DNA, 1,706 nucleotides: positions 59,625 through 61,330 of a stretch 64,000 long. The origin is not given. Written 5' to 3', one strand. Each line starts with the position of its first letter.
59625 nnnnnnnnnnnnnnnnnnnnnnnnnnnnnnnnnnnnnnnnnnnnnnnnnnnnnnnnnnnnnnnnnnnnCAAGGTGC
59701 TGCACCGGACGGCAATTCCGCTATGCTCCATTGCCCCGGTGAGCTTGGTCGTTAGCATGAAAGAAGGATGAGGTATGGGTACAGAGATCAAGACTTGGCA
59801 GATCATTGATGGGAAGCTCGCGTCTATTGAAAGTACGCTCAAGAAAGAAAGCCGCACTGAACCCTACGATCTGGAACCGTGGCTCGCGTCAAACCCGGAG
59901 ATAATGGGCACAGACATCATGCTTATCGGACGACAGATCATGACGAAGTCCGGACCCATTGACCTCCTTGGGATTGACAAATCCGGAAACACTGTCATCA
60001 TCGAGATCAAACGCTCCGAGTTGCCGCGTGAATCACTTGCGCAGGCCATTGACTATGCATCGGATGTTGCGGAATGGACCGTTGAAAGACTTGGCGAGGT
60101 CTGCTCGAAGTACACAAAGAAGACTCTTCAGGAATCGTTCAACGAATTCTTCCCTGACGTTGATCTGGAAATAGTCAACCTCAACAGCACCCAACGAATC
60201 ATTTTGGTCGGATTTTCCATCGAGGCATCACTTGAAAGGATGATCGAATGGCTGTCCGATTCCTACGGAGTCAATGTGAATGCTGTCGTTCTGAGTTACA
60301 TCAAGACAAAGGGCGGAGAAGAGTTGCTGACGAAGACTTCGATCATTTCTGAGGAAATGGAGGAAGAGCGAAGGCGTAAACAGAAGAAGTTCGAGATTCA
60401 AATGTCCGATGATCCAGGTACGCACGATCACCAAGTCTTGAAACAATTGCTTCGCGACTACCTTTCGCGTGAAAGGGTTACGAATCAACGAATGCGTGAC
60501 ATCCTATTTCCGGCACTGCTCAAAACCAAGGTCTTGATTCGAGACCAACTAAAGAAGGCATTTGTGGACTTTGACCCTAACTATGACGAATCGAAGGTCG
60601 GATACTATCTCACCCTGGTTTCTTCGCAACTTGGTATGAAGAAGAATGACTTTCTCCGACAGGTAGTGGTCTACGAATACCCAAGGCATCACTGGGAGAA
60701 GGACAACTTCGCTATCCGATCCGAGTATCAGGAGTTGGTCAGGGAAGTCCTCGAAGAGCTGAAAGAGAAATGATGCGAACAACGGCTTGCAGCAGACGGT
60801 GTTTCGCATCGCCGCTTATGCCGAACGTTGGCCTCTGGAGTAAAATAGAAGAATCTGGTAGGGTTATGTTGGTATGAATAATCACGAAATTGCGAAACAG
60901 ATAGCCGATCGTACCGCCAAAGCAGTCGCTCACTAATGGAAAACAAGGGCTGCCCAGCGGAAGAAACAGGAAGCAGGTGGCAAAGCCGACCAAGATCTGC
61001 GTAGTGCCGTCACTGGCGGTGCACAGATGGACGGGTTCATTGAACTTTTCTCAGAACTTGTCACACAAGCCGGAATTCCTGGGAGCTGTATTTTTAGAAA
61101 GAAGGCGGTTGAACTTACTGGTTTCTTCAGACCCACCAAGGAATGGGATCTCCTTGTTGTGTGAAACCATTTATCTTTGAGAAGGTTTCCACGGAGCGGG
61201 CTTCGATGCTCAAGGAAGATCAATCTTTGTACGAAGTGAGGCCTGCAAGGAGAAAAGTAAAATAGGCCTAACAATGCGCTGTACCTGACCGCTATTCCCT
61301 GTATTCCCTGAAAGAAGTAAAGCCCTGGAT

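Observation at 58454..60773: Candidate novel two-gene defence cassette: HEPN-like RNase plus NucS-like nuclease inside a dead BREX locus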

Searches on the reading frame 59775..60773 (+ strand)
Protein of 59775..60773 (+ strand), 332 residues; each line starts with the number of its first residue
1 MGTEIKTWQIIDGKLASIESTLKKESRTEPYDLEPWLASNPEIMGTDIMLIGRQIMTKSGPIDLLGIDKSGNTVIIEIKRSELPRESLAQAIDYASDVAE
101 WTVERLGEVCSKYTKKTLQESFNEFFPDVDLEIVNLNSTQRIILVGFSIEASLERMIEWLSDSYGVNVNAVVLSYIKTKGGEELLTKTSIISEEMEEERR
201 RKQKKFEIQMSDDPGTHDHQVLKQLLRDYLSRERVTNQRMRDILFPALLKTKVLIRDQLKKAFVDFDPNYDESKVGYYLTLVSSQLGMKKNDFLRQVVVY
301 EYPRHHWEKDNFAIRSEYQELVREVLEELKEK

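Call 3: search_protein_families(library=pfam, proteins=[window:59775-60773:+], max_evalue=1)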
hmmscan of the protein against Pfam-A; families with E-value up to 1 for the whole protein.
window:59775-60773:+ (332 aa): 6 families
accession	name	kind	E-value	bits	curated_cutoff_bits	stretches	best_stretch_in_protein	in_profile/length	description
PF01939.22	NucS_C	-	9e-10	39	24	1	32-95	4-67/124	Endonuclease NucS C-terminal domain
PF22560.2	GMT-wHTH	-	0.015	16.1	27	1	206-263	15-66/82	GMT-like wHTH domain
PF02847.23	MA3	-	0.12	12.8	23.2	0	217-267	33-82/113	MA3 domain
PF21186.2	DUF6852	-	0.14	13.3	27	0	112-142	34-64/71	Domain of unknown function (DUF6852)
PF17632.7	DUF5513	-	0.14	13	27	1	265-322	5-62/91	Family of unknown function (DUF5513)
PF14837.11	INTS5_N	-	0.2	11.6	27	1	95-122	98-129/208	Integrator complex subunit 5 N-terminus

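Call 4: search_protein_families(library=padloc, proteins=[window:59775-60773:+], max_evalue=1)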
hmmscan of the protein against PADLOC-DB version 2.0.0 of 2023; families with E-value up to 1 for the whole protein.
window:59775-60773:+ (332 aa): 10 families
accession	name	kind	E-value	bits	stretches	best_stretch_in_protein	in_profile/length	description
PDLC04916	PDC-S11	-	2.7e-44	149.7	1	1-204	1-197/358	-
PDLC04915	PDC-S11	-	1.6e-28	98.1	1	16-206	12-211/379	-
PDLC04913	PDC-S11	-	4e-22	76.8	1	20-232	17-239/375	-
PDLC04909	PDC-S11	-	2.8e-18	64.6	1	12-273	8-281/347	-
PDLC04910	PDC-S11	-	1.1e-16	59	1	18-186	14-189/359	-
PDLC04944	PDC-S18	-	1.2e-10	39.2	1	22-96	16-90/307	-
PDLC04914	PDC-S11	-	0.00021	18.6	1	21-97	12-92/314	-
PDLC04824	PDC-S02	-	0.00031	18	1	38-92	199-254/308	-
PDLC04946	PDC-S18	-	0.00037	17.6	1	57-82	71-96/365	-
PDLC04799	PDC-S02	-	0.0024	15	1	39-97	200-259/308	-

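Call 5: search_protein_families(library=ncbifam, proteins=[window:59775-60773:+], max_evalue=1)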
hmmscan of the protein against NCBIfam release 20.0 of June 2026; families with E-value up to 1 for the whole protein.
window:59775-60773:+ (332 aa): 4 families
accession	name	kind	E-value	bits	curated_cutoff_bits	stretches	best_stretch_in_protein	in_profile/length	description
NF003270.0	PRK04247.1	equivalog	1e-10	41.1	216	1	31-99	131-199/250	endonuclease NucS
NF002876.0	PRK03298.1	equivalog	9.1e-08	31.7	252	1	32-81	107-156/224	endonuclease NucS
NF050069.2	PqqD_rel_WgkC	exception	0.013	15.4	110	1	124-172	22-73/103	PqqD family peptide maturation chaperone WgkC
NF009310.0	PRK12668.1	equivalog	0.093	11.5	564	1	139-180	186-229/584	Na(+)/H(+) antiporter subunit D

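Call 12: find_homologous_proteins(query=window:59775-60773:+)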
Query window:59775-60773:+ (332 aa): 1457 proteins with E <= 0.001 among 3616 candidates; the best 120 are listed.
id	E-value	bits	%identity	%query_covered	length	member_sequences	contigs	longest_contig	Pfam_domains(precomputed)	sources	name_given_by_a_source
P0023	1.9e-213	726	100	100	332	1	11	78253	PF01939.22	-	-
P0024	4.4e-198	675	99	93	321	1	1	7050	PF01939.22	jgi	-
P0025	1.2e-195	667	90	100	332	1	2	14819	PF01939.22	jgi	-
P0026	7.3e-188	642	87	100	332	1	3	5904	PF01939.22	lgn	-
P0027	7.4e-188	642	86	100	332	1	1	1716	PF01939.22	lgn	-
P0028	8.0e-188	641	87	100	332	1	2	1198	PF01939.22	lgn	-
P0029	5.6e-187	639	86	96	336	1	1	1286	PF01939.22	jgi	jgi:hypothetical protein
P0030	1.5e-186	637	85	100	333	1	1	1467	PF01939.22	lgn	-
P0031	3.8e-186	636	86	100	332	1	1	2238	PF01939.22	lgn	-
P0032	8.6e-186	635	86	98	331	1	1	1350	PF01939.22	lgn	-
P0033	9.0e-186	635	86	98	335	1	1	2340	PF01939.22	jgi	jgi:hypothetical protein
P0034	9.7e-186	635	84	100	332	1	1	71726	PF01939.22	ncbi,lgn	-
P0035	2.6e-185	633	84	100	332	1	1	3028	PF01939.22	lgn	-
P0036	3.6e-185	633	86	100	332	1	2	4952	PF01939.22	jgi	jgi:hypothetical protein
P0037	8.8e-183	625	100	87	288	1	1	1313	PF01939.22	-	-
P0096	1.7e-173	594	79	100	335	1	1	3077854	PF01939.22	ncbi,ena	-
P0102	8.1e-172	589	77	100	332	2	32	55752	PF01939.22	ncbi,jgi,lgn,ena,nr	ncbi:MAG TPA: endonuclease NucS [Candidatus Hydrogenedentes bacterium]|jgi:hypothetical protein|nr:M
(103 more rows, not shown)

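Call 19: find_encoding_contigs(protein=P0034, flank=6000, max_places=2)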
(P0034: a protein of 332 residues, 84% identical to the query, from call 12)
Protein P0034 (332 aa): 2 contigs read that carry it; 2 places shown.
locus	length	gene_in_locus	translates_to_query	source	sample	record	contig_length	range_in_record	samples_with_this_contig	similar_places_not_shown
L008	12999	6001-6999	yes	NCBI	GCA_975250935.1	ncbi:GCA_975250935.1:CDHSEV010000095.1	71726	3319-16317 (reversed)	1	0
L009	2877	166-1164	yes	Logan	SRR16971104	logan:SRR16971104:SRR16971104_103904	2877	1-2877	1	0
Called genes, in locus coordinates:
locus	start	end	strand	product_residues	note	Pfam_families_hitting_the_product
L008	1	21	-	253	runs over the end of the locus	PF00392:GntR, PF08220:HTH_DeoR (weak), PF07702:UTRA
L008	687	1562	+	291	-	PF12146:Hydrolase_4 (weak), PF00561:Abhydrolase_1, PF12697:Abhydrolase_6, PF02826:2-Hacid_dh_C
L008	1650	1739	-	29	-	-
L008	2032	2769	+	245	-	-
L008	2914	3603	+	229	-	-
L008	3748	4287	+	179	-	PF01243:PNPOx_N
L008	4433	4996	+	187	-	-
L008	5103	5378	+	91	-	PF04365:BrnT_toxin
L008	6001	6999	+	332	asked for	PF01939:NucS_C (weak)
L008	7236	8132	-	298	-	PF01261:AP_endonuc_2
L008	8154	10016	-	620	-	PF02776:TPP_enzyme_N, PF00205:TPP_enzyme_M, PF02775:TPP_enzyme_C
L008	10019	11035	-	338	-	PF00294:PfkB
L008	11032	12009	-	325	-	PF01408:GFO_IDH_MocA, PF22725:GFO_IDH_MocA_C3, PF02894:GFO_IDH_MocA_C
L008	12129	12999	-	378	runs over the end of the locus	PF01408:GFO_IDH_MocA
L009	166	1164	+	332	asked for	PF01939:NucS_C (weak)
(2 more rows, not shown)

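Call 20: find_encoding_contigs(protein=P0102, flank=6000, max_places=6)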
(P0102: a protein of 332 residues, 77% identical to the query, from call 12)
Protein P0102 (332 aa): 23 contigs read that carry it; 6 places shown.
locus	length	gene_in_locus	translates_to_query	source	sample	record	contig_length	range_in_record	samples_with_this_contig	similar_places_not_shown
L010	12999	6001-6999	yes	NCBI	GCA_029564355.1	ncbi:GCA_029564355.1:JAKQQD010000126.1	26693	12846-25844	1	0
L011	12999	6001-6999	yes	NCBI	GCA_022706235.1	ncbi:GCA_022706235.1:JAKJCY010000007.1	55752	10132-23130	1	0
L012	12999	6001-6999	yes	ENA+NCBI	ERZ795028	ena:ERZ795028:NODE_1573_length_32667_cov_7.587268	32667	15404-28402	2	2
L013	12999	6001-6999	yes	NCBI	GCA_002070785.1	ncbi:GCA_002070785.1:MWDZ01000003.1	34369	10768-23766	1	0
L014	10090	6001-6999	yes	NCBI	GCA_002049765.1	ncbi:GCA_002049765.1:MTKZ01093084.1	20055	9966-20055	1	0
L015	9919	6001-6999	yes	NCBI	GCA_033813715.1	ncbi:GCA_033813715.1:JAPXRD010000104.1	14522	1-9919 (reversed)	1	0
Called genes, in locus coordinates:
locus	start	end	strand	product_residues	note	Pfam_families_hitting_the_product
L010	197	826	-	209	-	PF01135:PCMT (weak), PF01209:Ubie_methyltran, PF13489:Methyltransf_23, PF05175:MTS (weak), PF13847:Methyltransf_31, PF08241:Methyltransf_11, PF08242:Methyltransf_12, PF13649:Methyltransf_25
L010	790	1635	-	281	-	PF00950:ABC-3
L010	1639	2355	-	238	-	PF00005:ABC_tran, PF02463:SMC_N (faint), PF13604:AAA_30 (faint), PF13304:AAA_21 (faint)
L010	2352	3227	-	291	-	PF01297:ZnuA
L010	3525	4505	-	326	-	PF07963:N_methyl, PF07596:SBP_bac_10 (faint)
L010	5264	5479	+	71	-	PF10049:DUF2283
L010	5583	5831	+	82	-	PF10049:DUF2283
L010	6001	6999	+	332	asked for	PF01939:NucS_C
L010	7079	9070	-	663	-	PF22848:ASD1_dom, PF06964:Alpha-L-AF_C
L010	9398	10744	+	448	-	PF01408:GFO_IDH_MocA, PF22725:GFO_IDH_MocA_C3 (faint), PF19051:GFO_IDH_MocA_C2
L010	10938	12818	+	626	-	PF02837:Glyco_hydro_2_N, PF22666:Glyco_hydro_2_N2, PF00703:Glyco_hydro_2, PF02836:Glyco_hydro_2_C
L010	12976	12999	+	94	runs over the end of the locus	PF10387:DUF2442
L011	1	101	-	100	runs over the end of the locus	-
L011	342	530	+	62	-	-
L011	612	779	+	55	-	-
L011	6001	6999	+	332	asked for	PF01939:NucS_C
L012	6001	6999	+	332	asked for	PF01939:NucS_C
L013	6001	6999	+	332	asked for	PF01939:NucS_C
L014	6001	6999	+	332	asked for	PF01939:NucS_C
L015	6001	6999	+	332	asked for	PF01939:NucS_C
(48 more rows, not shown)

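Call 21: find_encoding_contigs(protein=P0096, flank=6000, max_places=2)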
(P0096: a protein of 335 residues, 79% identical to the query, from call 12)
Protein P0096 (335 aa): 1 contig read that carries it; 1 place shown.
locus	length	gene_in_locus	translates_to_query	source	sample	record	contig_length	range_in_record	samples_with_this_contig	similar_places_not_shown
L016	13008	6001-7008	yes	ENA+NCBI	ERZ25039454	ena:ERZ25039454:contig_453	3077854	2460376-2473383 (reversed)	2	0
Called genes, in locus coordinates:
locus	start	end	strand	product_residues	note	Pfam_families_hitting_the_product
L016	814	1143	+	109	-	-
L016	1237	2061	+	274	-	PF13181:TPR_8 (faint), PF13371:TPR_9 (faint), PF13414:TPR_11 (faint), PF13428:TPR_14 (faint), PF13431:TPR_17 (faint), PF00515:TPR_1, PF07719:TPR_2 (weak)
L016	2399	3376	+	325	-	PF06067:DUF932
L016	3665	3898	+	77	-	-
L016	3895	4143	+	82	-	-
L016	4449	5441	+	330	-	-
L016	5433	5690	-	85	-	-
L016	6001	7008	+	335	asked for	PF01939:NucS_C (weak)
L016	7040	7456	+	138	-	PF05066:HARE-HTH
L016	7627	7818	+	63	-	-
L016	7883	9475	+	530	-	PF01555:N6_N4_Mtase, PF04326:SLFN_AlbA_2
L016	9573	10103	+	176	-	-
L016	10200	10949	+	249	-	PF14237:GYF_2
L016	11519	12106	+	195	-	-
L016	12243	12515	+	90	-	-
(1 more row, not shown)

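Call 26: search_protein_families(library=phrogs, proteins=[window:59775-60773:+], max_evalue=1)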
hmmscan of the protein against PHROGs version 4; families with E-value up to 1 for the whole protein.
window:59775-60773:+ (332 aa): 3 families
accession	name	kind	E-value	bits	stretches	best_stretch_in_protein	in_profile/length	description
phrog_36793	-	unknown function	0.02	15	1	39-114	200-273/321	-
phrog_31631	-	unknown function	0.23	12.3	0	285-304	41-61/68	-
phrog_8216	-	unknown function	0.27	11.2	1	132-260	64-174/296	-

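Call 35: find_related_loci(query=A2, collection=genome_contigs, flank=8000)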
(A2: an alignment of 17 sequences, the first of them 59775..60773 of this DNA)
Query A2 (332 aa) in genome_contigs; peptide patterns used: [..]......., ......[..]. (x = any residue, [..] = any of these).
97 stretches matched a pattern; 42 encode a relative of the query (tblastn E <= 1e-3); 41 distinct loci.
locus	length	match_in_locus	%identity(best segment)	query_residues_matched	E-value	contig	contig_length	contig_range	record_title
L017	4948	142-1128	81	4-332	0e+0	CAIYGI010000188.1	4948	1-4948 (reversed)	uncultured bacterium isolate MJ-time_bin-3222 genome assembly, contig: bin-3222:188/347, whole genome shotgun sequence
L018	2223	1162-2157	78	1-332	0e+0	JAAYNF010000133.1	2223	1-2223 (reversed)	MAG: Clostridiaceae bacterium isolate AS21ysBPME_118 191049_AS21, whole genome shotgun sequence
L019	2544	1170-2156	78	1-329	0e+0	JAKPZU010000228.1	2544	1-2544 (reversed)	MAG: Bacillota bacterium isolate USCA_maxbin.164 k141_1299941, whole genome shotgun sequence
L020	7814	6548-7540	79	2-332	0e+0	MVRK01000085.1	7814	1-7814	MAG: Methanosaeta sp. PtaU1.Bin060 A4E48_contig000085, whole genome shotgun sequence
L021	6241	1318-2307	76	1-330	2e-177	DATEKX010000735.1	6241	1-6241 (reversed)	MAG TPA_asm: Blastocatellia bacterium isolate SMAG_U8901 k141_1262098, whole genome shotgun sequence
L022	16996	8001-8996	77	1-332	4e-175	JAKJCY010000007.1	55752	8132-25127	MAG: Candidatus Hydrogenedentota bacterium isolate UR.bin34 NODE_7_length_55752_cov_15.355977, whole genome shotgun sequ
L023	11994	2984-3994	77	1-332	3e-171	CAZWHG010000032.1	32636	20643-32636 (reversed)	MAG TPA_asm: uncultured Methanotrichaceae archaeon isolate SRP302447_co4_766 genome assembly, contig: NODE_3643_length_3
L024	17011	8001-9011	76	1-332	3e-170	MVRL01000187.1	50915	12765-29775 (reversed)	MAG: Methanosaeta sp. PtaU1.Bin112 A4E49_contig000187, whole genome shotgun sequence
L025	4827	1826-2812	74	1-329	8e-170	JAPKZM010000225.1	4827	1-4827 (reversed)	MAG: Candidatus Aminicenantes bacterium isolate LacPavin_0920_SED5_MAG_56_9 LacPavin_0920_SED5_scaffold_3088541, whole g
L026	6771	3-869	80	44-332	2e-163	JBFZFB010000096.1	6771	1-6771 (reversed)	MAG: Lentisphaerota bacterium isolate PPR_0604 k121_1486892, whole genome shotgun sequence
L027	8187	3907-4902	67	1-332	2e-158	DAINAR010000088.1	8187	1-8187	MAG TPA_asm: Deltaproteobacteria bacterium isolate CTOTU18404 NODE_4823_length_8187_cov_28.351451, whole genome shotgun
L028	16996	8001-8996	67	1-332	1e-157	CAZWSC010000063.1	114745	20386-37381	MAG TPA_asm: uncultured bacterium isolate SRP067234_co1_342 genome assembly, contig: k99_223715, whole genome shotgun se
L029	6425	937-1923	65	1-330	2e-152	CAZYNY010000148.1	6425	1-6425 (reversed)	MAG TPA_asm: uncultured Nitrospirota bacterium isolate binchicken_co213_54 genome assembly, contig: NODE_24710_length_64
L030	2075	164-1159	64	1-332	4e-163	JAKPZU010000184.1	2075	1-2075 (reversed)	MAG: Bacillota bacterium isolate USCA_maxbin.164 k141_31242, whole genome shotgun sequence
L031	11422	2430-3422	66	1-331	2e-151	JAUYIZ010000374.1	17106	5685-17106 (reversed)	MAG: Desulfobacterales bacterium isolate C24_metabat.bin.116_sub C24_k141_689480, whole genome shotgun sequence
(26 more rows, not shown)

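Call 44: predict_structure(alignment_id=A2)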
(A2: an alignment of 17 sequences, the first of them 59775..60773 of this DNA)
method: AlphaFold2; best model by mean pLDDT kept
length: 332 residues; sequences in the alignment: 17
mean_pLDDT: 50.1   pTM: 0.38
mean pLDDT of the five models: 50.1, 47.8, 46.3, 37.6, 36.7
residues with pLDDT >= 90: 13; 70-90: 71; 50-70: 35; < 50: 213
segments of 3 or more residues with pLDDT < 50: 1-15, 18-68, 70-122, 124-211, 303-308
pLDDT, mean of each block of 10 residues (from residue 1): 38 44 30 35 42 34 43 38 28 29 36 43 44 34 24 32 30 32 34 35 31 66 89 82 89 79 79 63 66 77 46 84 91 74
secondary structure, 60 per line:
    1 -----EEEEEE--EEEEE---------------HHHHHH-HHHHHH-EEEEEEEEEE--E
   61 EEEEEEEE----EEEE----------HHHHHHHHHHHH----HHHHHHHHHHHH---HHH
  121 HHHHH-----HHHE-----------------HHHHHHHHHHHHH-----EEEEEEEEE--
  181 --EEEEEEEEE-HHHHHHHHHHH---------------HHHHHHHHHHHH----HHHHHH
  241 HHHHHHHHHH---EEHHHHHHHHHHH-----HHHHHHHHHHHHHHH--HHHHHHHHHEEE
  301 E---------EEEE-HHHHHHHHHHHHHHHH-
elements in order: E6-11 E14-18 H34-39 H41-46 E48-57 E60-68 E73-76 H87-98 H103-114 H118-125 H152-164 E170-178 E183-191 H193-203 H219-230 H235-250 H256-266 H272-286 H289-297 E298-301 E311-314 H316-331

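Call 63: fold_search(model_id=the predicted structure, library=pdb)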
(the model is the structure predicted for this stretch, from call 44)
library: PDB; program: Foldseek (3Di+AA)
matches with E <= 10: 603; with E <= 0.001: 0
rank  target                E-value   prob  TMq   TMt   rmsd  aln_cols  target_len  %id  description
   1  6tqa_C                1.5e-02  0.97  0.19  0.35   8.7       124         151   11  X-ray structure of Roquin ROQ domain in complex with a UCP3 CDE2 SL RNA motif (released 2020-05-27)
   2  5aip_A                3.2e-02  0.96  0.20  0.40  13.7       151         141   16  Crystal structure of NadR in complex with 4-hydroxyphenylacetate (released 2016-03-02)
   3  5meb_B                3.4e-02  0.94  0.17  0.44  11.6       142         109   11  Crystal structure of yeast Cdt1 C-terminal domain (released 2017-05-17)
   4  4o67_A                4.3e-02  0.11  0.10  0.10  22.6       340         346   10  Human cyclic GMP-AMP synthase (cGAS) in complex with GAMP (released 2014-02-05)
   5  8bzm_E                4.8e-02  0.94  0.16  0.48   8.6       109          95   10  FOXK1-ELF1-heterodimer bound to DNA (released 2023-12-27)
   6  2vld_B                5.4e-02  0.97  0.14  0.19  12.2        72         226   26  crystal structure of a repair endonuclease from Pyrococcus abyssi (released 2009-05-19)
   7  8bzm_I                5.4e-02  0.92  0.17  0.49   8.5       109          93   10  FOXK1-ELF1-heterodimer bound to DNA (released 2023-12-27)
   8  8bzm_A                5.7e-02  0.92  0.16  0.48   8.6       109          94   10  FOXK1-ELF1-heterodimer bound to DNA (released 2023-12-27)
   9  2vld_A                6.4e-02  0.96  0.14  0.19  12.2        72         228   26  crystal structure of a repair endonuclease from Pyrococcus abyssi (released 2009-05-19)
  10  1s3j_B                6.8e-02  0.91  0.18  0.38   9.1       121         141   16  X-ray crystal structure of YusO protein from Bacillus subtilis (released 2004-04-13)
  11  9bcx_8                6.8e-02  0.21  0.19  0.15  34.5       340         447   14  Cryo-EM structure of the S. cerevisiae ORC-Cdc6-Mcm2-7-DNA complex with a fully closed Mcm2-Mcm5 DNA entry gate (released 2025-01-01)
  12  5vdo_A                6.8e-02  0.11  0.12  0.11  22.9       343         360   10  Human cyclic GMP-AMP synthase (cGAS) in complex with 2',2'-cGAMP (released 2017-09-27)
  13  4km5                  6.8e-02  0.08  0.11  0.10  23.7       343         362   11  X-ray crystal structure of human cyclic GMP-AMP synthase (cGAS) (released 2013-05-29)
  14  5vdr_A                7.6e-02  0.09  0.10  0.09  21.7       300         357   10  Human cyclic GMP-AMP synthase (cGAS) in complex with 3',3'-cdIMP (released 2017-09-27)
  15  5vdq_A                8.5e-02  0.10  0.12  0.12  23.1       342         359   11  Human cyclic GMP-AMP synthase (cGAS) in complex with 2',5'-GpAp (released 2017-09-27)
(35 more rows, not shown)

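Call 72: find_encoding_contigs(protein=P0025, flank=8000, max_places=3)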
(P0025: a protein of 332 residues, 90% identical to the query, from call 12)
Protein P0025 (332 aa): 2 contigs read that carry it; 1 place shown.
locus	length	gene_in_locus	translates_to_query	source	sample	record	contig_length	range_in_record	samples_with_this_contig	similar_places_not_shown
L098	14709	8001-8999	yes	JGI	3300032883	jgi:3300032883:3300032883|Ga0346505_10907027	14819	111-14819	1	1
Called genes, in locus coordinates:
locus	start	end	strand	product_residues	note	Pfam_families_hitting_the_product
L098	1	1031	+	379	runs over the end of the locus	?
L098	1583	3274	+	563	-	PF10592:AIPR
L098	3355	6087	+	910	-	PF00515:TPR_1, PF07719:TPR_2 (weak), PF13414:TPR_11, PF13432:TPR_16, PF00515:TPR_1, PF07719:TPR_2, PF13414:TPR_11, PF13424:TPR_12, +13 more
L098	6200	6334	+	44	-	-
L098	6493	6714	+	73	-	-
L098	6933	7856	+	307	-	PF14338:Mrr_N, PF04471:Mrr_cat, PF22722:NA-iREase1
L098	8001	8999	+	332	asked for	PF01939:NucS_C (weak)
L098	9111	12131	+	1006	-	PF02384:N6_Mtase (weak), PF20473:MmeI_Mtase, PF07669:Eco57I, PF12950:TaqI_C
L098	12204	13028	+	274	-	PF00753:Lactamase_B, PF23023:Anti-Pycsar_Apyc1, PF12706:Lactamase_B_2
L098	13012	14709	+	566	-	?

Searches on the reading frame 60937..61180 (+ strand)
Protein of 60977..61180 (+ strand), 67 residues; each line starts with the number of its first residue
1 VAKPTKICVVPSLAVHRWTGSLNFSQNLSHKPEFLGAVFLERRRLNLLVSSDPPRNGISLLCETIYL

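Call 29: search_protein_families(library=padloc, proteins=[window:60977-61180:+], max_evalue=0.1)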
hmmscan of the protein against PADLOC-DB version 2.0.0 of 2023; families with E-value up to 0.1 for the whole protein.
window:60977-61180:+ (67 aa): 0 families

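Call 70: search_protein_families(library=pfam, proteins=[window:60937-61162:+], max_evalue=0.01)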
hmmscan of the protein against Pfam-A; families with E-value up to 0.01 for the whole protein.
window:60937-61162:+ (75 aa): 1 family
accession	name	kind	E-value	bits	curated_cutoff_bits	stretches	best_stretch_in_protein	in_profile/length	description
PF04555.19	XhoI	-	1.8e-22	80.6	25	1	10-75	1-66/191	Restriction endonuclease XhoI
